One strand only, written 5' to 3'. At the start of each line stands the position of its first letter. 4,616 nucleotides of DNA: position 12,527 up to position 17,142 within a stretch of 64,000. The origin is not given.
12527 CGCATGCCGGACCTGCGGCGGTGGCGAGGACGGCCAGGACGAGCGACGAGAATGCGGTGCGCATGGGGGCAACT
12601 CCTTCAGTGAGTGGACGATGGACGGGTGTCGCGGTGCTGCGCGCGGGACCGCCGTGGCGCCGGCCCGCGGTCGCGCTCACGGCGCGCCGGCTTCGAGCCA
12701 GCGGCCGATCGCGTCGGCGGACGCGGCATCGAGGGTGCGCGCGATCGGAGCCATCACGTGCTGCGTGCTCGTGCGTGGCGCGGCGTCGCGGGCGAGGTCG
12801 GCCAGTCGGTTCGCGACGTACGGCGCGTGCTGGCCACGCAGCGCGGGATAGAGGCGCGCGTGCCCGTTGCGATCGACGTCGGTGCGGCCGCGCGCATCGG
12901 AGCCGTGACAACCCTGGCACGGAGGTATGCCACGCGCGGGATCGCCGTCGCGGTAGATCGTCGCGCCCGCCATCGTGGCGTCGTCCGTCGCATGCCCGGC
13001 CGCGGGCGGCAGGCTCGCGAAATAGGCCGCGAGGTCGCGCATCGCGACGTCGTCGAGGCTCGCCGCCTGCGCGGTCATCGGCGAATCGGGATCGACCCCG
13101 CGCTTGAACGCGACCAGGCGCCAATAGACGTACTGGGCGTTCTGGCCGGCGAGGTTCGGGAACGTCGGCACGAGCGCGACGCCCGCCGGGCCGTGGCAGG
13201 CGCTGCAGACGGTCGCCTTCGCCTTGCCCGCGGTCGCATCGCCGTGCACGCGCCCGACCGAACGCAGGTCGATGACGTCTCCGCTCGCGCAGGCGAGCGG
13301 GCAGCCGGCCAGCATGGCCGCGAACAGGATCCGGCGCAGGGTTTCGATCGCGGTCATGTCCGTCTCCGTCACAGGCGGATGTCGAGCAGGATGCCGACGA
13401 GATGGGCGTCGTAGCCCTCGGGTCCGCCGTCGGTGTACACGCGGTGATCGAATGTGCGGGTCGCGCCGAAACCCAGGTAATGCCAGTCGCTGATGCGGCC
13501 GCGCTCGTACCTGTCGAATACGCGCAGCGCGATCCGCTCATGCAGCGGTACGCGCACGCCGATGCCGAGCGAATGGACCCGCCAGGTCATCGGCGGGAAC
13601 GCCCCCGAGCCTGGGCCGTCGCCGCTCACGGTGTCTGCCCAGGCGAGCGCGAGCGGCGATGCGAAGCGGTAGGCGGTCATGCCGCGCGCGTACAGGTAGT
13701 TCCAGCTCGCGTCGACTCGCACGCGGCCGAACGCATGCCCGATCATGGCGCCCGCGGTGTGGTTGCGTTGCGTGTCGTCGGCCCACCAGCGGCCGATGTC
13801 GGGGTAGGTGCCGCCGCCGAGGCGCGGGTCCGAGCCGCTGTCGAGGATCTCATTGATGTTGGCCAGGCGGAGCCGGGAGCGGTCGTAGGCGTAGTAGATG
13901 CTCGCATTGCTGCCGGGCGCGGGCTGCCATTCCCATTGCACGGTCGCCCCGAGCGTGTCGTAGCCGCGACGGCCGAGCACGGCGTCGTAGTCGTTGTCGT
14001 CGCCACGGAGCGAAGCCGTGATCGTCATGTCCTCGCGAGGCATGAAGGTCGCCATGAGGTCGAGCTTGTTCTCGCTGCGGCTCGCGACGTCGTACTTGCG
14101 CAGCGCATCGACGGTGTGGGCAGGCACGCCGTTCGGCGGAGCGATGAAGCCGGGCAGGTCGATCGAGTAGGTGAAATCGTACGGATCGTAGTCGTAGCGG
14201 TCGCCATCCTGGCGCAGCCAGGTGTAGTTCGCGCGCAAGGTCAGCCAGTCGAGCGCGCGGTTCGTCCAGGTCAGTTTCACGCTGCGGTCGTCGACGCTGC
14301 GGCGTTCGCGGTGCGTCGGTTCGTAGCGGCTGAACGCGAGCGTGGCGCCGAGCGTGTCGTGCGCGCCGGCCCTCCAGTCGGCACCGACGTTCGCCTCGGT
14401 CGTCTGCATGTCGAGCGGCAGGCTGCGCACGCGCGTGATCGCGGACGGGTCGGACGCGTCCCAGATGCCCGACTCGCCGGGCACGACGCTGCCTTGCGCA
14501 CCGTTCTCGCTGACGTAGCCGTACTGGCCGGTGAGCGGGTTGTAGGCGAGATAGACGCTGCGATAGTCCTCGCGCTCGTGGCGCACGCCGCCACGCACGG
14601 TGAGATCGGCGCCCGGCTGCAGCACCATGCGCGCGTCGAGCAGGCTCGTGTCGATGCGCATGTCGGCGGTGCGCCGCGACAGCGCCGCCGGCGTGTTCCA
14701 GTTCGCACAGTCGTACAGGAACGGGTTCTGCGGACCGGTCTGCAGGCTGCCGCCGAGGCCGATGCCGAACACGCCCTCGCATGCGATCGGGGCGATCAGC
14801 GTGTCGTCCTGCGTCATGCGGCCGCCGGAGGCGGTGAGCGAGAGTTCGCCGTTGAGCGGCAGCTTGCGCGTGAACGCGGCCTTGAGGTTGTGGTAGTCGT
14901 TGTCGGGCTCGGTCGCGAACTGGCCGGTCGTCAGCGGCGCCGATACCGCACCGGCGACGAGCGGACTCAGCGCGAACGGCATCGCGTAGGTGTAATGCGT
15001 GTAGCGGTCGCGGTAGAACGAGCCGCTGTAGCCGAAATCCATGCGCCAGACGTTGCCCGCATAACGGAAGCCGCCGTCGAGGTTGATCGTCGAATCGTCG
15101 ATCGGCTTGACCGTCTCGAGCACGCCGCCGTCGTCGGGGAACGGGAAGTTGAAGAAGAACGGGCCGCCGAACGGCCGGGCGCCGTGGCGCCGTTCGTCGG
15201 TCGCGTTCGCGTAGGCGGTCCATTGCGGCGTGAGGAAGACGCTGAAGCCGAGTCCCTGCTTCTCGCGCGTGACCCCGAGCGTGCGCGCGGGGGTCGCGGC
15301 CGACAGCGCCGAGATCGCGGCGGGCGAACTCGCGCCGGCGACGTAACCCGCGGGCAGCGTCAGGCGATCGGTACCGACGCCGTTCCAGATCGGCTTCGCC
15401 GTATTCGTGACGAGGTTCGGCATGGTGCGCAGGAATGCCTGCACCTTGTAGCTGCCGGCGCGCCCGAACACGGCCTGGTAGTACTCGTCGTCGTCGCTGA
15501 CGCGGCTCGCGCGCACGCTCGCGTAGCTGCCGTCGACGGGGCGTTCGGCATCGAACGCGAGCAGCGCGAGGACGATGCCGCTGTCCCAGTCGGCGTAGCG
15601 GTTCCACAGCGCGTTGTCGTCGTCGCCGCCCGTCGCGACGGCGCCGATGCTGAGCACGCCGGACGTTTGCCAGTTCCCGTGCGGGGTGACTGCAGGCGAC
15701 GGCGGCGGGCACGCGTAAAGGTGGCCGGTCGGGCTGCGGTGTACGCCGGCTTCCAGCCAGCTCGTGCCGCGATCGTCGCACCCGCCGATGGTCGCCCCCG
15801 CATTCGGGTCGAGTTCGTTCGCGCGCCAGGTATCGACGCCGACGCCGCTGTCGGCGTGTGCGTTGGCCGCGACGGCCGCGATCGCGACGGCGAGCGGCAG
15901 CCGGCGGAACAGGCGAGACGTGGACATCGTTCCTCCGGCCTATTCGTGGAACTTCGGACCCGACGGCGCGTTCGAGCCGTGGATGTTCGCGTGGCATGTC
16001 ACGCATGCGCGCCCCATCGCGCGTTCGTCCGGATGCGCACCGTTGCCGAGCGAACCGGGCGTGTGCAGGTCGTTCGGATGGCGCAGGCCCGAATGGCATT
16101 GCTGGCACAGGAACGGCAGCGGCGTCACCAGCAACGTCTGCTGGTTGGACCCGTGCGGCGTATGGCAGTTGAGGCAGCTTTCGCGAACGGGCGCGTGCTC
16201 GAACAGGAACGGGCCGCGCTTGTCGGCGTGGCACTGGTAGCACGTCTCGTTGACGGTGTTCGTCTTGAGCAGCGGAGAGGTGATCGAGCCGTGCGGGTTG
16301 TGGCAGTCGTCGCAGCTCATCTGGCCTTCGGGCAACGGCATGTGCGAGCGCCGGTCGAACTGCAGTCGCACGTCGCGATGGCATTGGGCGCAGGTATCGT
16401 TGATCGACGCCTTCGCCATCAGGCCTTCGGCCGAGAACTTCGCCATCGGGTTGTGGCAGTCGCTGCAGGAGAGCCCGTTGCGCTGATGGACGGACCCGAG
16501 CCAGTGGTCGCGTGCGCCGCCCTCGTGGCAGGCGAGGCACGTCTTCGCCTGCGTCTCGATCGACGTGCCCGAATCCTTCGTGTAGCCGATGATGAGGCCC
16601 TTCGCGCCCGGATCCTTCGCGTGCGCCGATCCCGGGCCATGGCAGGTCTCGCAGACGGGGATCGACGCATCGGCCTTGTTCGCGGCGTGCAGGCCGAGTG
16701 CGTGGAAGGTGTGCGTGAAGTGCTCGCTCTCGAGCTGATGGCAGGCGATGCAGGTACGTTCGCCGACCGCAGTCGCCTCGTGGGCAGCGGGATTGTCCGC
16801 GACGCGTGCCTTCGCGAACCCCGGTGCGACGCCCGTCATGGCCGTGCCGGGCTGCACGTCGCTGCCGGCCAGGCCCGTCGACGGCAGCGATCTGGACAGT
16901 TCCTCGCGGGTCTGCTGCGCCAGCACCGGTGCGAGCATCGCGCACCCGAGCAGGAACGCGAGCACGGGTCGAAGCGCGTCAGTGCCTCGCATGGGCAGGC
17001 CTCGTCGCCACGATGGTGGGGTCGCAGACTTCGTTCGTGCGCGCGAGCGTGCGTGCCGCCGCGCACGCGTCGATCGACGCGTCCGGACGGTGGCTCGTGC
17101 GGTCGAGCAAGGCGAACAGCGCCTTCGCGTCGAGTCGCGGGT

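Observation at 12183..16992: MtrC-less porin-cytochrome conduit wired to cytochrome c4 and a blue copper protein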

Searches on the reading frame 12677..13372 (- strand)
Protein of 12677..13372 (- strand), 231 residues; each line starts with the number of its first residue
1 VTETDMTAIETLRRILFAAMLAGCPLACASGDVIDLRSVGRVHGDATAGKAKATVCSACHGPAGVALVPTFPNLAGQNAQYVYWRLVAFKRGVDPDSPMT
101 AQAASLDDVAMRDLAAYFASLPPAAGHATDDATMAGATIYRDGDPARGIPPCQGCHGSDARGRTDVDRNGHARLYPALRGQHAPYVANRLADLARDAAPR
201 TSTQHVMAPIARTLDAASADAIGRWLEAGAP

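Call 4: search_protein_families(library=pfam, proteins=[window:12677-13372:-], max_evalue=0.01)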
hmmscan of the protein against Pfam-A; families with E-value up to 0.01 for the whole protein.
window:12677-13372:- (231 aa): 2 families
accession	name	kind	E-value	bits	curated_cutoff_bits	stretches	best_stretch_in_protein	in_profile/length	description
PF00034.26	Cytochrom_C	-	6.9e-10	40.6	21.3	1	48-121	3-89/90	Cytochrome c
PF13442.11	Cytochrome_CBB3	-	1.3e-09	38.7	27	1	53-117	11-67/68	Cytochrome C oxidase, cbb3-type, subunit III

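Call 5: search_protein_families(library=ncbifam, proteins=[window:12677-13372:-], max_evalue=0.01)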
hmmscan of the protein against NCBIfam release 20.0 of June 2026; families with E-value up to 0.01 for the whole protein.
window:12677-13372:- (231 aa): 3 families
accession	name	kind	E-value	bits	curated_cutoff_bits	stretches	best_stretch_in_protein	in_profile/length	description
NF049874.1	PdsA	exception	2.5e-05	24.2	330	1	52-135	24-119/198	periplasmic diheme shuttle PdsA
TIGR00782.1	ccoP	equivalog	5.6e-05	22.6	179.95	1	52-167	114-229/285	cytochrome-c oxidase, cbb3-type subunit III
NF050122.1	bc1_QcrC_actin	exception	0.0012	18.3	200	1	47-162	42-157/253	cytochrome bc1 complex diheme cytochrome c subunit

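Call 49: search_solved_structures(query=window:12677-13372:-, max_evalue=0.001, show_alignments=2)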
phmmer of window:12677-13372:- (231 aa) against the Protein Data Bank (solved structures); distinct sequences matched with E-value up to 0.001: 9.
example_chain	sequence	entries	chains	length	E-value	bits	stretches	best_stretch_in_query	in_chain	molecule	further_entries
6q2u_A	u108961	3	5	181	2.2e-28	102.7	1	44-226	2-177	Cytochrome c4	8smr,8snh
1etp_A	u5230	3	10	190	1.7e-24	89.9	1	44-226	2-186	CYTOCHROME C4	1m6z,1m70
8uf3_A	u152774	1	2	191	6.1e-19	71.8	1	43-215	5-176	Cytochrome C4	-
4o1w_A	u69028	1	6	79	9.7e-19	71.1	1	44-121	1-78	Cytochrome c552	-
1cno_A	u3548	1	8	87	1.2e-18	70.8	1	44-125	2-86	CYTOCHROME C552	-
2zzs_A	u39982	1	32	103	7.2e-17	65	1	39-121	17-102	Cytochrome c554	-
1h1o_A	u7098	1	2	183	1.6e-16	63.8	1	45-162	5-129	CYTOCHROME C-552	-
5lo9_A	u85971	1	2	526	2.1e-10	43.9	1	55-132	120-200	Cytochrome C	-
8yts_A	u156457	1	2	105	4.6e-06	29.7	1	39-118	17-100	Cytochrome C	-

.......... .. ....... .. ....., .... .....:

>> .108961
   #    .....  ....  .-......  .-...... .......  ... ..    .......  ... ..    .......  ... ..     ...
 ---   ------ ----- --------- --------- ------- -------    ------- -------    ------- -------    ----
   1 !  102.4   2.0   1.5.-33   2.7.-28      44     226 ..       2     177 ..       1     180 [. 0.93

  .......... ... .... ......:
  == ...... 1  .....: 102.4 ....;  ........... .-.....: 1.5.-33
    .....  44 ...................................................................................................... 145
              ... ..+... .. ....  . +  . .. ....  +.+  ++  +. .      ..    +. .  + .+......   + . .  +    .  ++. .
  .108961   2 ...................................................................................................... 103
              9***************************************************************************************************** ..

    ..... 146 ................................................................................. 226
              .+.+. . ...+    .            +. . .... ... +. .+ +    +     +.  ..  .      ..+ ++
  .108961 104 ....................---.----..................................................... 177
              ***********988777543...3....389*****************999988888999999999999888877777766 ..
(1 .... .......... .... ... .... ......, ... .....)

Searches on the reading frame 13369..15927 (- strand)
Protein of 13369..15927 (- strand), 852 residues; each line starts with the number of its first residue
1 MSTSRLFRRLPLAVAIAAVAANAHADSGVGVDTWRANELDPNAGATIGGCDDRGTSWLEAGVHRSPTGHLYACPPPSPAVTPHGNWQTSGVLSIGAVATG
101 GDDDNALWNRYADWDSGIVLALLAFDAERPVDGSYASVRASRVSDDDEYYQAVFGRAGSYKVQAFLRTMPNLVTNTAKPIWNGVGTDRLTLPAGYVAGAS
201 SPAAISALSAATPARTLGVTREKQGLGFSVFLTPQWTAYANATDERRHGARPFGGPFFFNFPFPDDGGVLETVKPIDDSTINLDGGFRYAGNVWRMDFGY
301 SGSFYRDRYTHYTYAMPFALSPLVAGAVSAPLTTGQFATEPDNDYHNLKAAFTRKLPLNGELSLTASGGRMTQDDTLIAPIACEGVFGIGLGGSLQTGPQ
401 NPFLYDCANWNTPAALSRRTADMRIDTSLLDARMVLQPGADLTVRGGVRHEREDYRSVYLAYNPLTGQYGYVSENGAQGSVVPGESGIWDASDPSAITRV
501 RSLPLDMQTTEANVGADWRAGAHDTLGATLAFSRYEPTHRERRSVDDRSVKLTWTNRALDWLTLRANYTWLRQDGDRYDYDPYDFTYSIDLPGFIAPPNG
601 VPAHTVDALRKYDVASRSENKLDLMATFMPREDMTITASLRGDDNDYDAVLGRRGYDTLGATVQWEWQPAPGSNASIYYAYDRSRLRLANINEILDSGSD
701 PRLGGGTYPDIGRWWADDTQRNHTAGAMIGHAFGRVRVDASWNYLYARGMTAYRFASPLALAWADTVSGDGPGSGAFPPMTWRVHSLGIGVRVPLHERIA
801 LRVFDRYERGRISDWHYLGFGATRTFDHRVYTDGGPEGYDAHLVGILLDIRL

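Call 4: search_protein_families(library=pfam, proteins=[window:13369-15927:-], max_evalue=0.01)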
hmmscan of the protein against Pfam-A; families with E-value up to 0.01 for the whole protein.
window:13369-15927:- (852 aa): 1 family
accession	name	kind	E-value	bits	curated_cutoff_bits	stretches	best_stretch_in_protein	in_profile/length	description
PF11854.14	MtrB_PioB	-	4.5e-87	293.6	23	1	102-850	3-633/635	Putative outer membrane beta-barrel porin, MtrB/PioB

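Call 5: search_protein_families(library=ncbifam, proteins=[window:13369-15927:-], max_evalue=0.01)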
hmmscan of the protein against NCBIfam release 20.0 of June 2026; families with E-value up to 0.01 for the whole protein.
window:13369-15927:- (852 aa): 2 families
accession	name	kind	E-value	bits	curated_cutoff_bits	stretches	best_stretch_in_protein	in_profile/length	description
TIGR03509.1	OMP_MtrB_PioB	subfamily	5.1e-64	216.9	240.05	2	97-379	7-278/662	MtrB/PioB family decaheme-associated outer membrane protein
NF041027.1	GSU2204_Se_pt_1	equivalog_domain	2.6e-05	23.2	350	1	420-686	306-569/580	GSU2204 family CXXCH-containing (seleno)protein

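Call 79: search_solved_structures(query=window:13369-15927:-, max_evalue=0.001)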
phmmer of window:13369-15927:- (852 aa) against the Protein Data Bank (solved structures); distinct sequences matched with E-value up to 0.001: 1.
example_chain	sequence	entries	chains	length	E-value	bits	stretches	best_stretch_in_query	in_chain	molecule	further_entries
6r2q_B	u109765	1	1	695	5.4e-18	67.8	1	88-379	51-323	Uncharacterized protein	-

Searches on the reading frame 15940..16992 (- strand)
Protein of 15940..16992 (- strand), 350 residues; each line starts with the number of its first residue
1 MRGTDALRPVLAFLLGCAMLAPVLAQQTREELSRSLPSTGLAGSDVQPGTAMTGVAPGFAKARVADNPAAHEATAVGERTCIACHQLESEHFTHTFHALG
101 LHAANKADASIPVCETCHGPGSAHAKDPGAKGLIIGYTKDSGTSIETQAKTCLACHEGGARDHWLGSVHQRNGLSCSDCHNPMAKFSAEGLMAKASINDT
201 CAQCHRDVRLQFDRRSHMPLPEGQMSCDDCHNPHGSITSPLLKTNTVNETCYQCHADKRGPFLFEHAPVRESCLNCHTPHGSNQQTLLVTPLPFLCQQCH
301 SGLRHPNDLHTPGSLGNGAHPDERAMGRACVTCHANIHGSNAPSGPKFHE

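Call 4: search_protein_families(library=pfam, proteins=[window:15940-16992:-], max_evalue=0.01)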
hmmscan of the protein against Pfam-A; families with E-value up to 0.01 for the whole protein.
window:15940-16992:- (350 aa): 7 families
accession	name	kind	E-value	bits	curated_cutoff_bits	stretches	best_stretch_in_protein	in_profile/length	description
PF09699.15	Paired_CXXCH_1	-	6.3e-33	112.6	20.6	3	217-259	1-40/41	Doubled CXXCH motif (Paired_CXXCH_1)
PF14522.11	Cytochrome_C7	-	3.2e-14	52.9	24.8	2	212-278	3-67/67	Cytochrome c7 and related cytochrome c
PF22678.1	Cytochrom_c_NrfB-like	-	2e-11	44.7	27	2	114-181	1-66/89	Cytochrome c-type protein NrfB-like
PF14537.11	Cytochrom_c3_2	-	7.5e-11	42.8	25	1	168-255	1-78/79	Cytochrome c3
PF22113.1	Mtrc-MtrF_II-IV_dom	-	7.9e-11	42.2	30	1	175-336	8-165/176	Outer membrane cytochrome MtrC/MtrF-like, domains II/IV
PF03264.19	Cytochrom_NNT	-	1.5e-07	31.7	24.1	1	189-254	27-95/174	NapC/NirT cytochrome c family, N-terminal region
PF02335.20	Cytochrom_C552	-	0.00025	20.6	24.1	1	164-207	235-284/438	Cytochrome c552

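Call 5: search_protein_families(library=ncbifam, proteins=[window:15940-16992:-], max_evalue=0.01)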
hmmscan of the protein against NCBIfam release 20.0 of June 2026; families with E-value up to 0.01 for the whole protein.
window:15940-16992:- (350 aa): 8 families
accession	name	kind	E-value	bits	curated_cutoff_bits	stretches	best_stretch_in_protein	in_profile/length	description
TIGR03508.1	decahem_SO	subfamily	6.3e-75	252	192.2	1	77-344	1-258/258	DmsE family decaheme c-type cytochrome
NF041028.1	decahem_GSU2203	exception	5.4e-66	223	325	1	64-344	22-305/317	GSU2203 family decaheme c-type cytochrome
TIGR01905.1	paired_CXXCH_1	subfamily_domain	4.9e-22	77.6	25.2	3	266-302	1-38/41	doubled CXXCH domain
TIGR03153.1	cytochr_NrfH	equivalog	1.1e-09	38.4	134.2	2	143-187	22-66/138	cytochrome c nitrite reductase small subunit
NF045722.1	c3_cytochr_TmcA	equivalog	7.5e-06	25.8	114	2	182-261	42-117/125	acidic tetraheme cytochrome c3 TmcA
NF041198.1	UshA_like_PCGU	equivalog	7.6e-06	24.8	275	1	78-160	442-512/519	UshA-like (seleno)protein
NF047727.1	4hemeCytCCctA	equivalog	0.0045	17.1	180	1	198-259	57-108/109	tetraheme c-type cytochrome CctA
NF008339.0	PRK11125.1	equivalog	0.0045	15.7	595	1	164-210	277-330/487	ammonia-forming cytochrome c nitrite reductase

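Call 15: find_homologous_proteins(query=window:15940-16992:-)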
Query window:15940-16992:- (350 aa): 7724 proteins with E <= 0.001 among 8000 candidates; the best 120 are listed.
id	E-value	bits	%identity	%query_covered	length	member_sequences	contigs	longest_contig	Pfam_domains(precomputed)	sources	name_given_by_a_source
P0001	7.7e-215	731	88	100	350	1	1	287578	PF09699.16,PF14537.12,PF22678.2,PF03264.20,PF14522.12,PF22113.2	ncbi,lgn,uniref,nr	ncbi:DmsE family decaheme c-type cytochrome [Dokdonella fugitiva]|uniref:DmsE family decaheme c-type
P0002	5.5e-204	695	85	100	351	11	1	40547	PF09699.16,PF14537.12,PF22678.2,PF03264.20,PF14522.12,PF22113.2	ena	-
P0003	2.4e-195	667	86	93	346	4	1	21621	PF09699.16,PF14537.12,PF22678.2,PF03264.20,PF14522.12,PF22113.2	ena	-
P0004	1.7e-186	638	79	97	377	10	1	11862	PF09699.16,PF14537.12,PF22678.2,PF03264.20,PF14522.12,PF22113.2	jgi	jgi:DmsE family decaheme c-type cytochrome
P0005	6.1e-186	636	82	93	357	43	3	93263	PF09699.16,PF14537.12,PF22678.2,PF03264.20,PF14522.12,PF22113.2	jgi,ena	jgi:DmsE family decaheme c-type cytochrome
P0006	6.5e-186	636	79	97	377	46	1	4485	PF09699.16,PF14537.12,PF22678.2,PF03264.20,PF14522.12,PF22113.2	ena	-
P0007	7.4e-186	636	81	94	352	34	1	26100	PF09699.16,PF14537.12,PF22678.2,PF03264.20,PF14522.12,PF22113.2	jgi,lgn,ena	-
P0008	2.5e-184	630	78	99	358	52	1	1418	PF09699.16,PF14537.12,PF22678.2,PF03264.20,PF14522.12,PF22113.2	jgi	jgi:DmsE family decaheme c-type cytochrome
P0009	6.9e-184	629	78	98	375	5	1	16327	PF09699.16,PF14537.12,PF22678.2,PF03264.20,PF14522.12,PF22113.2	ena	-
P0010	2.8e-183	627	78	98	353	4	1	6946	PF09699.16,PF14537.12,PF22678.2,PF03264.20,PF14522.12,PF22113.2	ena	-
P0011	8.4e-182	622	78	95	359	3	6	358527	PF09699.16,PF14537.12,PF22678.2,PF03264.20,PF14522.12,PF22113.2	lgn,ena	-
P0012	1.7e-181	621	79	94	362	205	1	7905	PF09699.16,PF14537.12,PF22678.2,PF03264.20,PF14522.12,PF22113.2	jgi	jgi:DmsE family decaheme c-type cytochrome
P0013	1.8e-180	618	76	99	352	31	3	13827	PF09699.16,PF14537.12,PF22678.2,PF03264.20,PF14522.12,PF22113.2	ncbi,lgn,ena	-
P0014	5.7e-179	613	76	100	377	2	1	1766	PF09699.16,PF14537.12,PF22678.2,PF14522.12,PF22113.2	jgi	-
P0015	1.9e-178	611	77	97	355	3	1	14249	PF09699.16,PF14537.12,PF22678.2,PF03264.20,PF14522.12,PF22113.2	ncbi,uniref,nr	ncbi:MAG TPA: DmsE family decaheme c-type cytochrome [Dokdonella sp.]|uniref:DmsE family decaheme c-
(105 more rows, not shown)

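Call 48: search_solved_structures(query=window:15940-16992:-, max_evalue=0.00001, show_alignments=1)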
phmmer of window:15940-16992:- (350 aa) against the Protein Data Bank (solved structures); distinct sequences matched with E-value up to 0.00001: 1.
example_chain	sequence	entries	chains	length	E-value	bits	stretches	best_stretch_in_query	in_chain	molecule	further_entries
6r2q_A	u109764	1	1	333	6.4e-59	203.1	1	74-346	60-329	Cystathionine beta-synthase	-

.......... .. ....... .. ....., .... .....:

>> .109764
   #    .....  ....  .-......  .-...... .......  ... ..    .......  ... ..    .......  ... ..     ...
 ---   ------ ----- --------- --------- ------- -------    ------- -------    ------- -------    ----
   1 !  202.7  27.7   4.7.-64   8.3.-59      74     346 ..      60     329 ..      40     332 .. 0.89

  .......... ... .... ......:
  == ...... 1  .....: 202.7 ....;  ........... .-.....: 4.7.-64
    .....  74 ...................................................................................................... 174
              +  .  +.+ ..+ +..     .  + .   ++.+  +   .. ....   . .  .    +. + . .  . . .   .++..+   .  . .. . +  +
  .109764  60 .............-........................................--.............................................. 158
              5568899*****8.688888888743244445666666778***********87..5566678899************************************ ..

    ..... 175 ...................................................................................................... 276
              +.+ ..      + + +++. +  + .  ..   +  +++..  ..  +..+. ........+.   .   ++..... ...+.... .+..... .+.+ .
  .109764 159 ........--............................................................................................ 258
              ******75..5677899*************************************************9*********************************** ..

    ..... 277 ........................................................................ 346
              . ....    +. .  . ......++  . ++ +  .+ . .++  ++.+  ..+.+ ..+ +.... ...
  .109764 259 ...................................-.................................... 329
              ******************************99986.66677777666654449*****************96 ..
